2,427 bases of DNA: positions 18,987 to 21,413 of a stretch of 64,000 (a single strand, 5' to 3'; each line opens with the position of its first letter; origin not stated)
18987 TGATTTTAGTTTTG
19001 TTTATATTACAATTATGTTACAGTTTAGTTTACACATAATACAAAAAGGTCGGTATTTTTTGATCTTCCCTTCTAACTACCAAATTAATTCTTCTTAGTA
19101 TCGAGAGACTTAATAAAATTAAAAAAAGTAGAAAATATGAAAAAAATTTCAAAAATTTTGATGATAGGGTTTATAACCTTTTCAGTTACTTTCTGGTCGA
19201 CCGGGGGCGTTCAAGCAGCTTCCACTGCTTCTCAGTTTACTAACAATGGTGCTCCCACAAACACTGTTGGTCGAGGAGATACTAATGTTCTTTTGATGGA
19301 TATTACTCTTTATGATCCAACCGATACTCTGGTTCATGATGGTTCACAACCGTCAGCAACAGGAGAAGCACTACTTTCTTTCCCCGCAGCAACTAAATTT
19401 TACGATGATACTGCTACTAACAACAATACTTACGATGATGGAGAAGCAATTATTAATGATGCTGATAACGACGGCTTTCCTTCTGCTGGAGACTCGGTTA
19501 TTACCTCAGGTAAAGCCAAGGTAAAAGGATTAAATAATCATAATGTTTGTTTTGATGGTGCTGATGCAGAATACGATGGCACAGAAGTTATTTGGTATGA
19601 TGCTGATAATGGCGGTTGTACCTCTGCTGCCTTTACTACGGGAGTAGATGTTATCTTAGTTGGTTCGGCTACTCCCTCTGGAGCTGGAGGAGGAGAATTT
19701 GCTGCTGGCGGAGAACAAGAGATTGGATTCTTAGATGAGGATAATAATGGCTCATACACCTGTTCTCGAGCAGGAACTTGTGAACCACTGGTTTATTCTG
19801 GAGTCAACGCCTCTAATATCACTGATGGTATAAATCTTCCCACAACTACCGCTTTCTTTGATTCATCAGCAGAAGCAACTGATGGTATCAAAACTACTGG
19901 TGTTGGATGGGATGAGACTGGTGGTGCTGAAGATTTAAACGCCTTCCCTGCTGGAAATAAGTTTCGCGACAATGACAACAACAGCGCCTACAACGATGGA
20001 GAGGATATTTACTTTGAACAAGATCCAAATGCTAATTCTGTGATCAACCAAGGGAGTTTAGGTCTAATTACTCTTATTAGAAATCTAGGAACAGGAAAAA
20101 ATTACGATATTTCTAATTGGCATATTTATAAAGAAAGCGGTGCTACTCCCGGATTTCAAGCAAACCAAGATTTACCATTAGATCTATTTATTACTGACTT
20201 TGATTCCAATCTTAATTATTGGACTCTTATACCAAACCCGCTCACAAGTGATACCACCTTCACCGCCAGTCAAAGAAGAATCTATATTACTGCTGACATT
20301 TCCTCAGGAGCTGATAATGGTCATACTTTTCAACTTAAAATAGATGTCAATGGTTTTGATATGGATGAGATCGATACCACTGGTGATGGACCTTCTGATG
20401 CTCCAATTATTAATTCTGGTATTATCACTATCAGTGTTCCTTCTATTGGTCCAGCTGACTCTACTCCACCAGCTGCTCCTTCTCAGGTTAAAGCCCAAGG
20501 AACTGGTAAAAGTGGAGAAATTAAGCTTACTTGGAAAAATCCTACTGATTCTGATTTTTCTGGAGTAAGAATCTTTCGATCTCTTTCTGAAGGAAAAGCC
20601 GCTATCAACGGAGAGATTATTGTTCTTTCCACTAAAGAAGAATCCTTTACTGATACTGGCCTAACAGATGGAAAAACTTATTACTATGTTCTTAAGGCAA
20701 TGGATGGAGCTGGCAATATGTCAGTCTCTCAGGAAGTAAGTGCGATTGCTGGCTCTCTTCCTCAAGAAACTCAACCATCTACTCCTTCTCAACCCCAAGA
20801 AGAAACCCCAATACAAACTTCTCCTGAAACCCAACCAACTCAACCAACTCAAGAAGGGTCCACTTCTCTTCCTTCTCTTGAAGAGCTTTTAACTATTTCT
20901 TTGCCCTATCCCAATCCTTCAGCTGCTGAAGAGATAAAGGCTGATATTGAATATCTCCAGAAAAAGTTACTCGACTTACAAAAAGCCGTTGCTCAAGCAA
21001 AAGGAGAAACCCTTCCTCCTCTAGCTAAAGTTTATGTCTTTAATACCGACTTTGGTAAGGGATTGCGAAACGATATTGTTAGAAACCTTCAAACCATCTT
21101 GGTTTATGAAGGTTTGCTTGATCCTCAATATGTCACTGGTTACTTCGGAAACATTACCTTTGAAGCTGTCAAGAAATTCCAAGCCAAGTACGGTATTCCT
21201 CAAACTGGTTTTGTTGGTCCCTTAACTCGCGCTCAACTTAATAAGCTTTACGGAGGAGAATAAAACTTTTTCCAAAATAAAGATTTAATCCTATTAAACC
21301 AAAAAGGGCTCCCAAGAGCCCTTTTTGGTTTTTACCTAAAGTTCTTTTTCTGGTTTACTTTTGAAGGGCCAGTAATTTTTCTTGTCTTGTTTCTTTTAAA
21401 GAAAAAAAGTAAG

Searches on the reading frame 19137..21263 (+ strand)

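Call 11: search_protein_families(library=pfam, proteins=[window:19137-21263:+])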
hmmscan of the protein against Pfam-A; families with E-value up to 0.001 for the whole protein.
window:19137-21263:+ (708 aa): 2 families
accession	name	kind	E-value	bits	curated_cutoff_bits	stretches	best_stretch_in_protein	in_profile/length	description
PF01471.23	PG_binding_1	-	8.2e-13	48.8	23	1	645-701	2-57/57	Putative peptidoglycan binding domain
PF00041.27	fn3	-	4e-06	27.4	25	1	447-535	2-82/84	Fibronectin type III domain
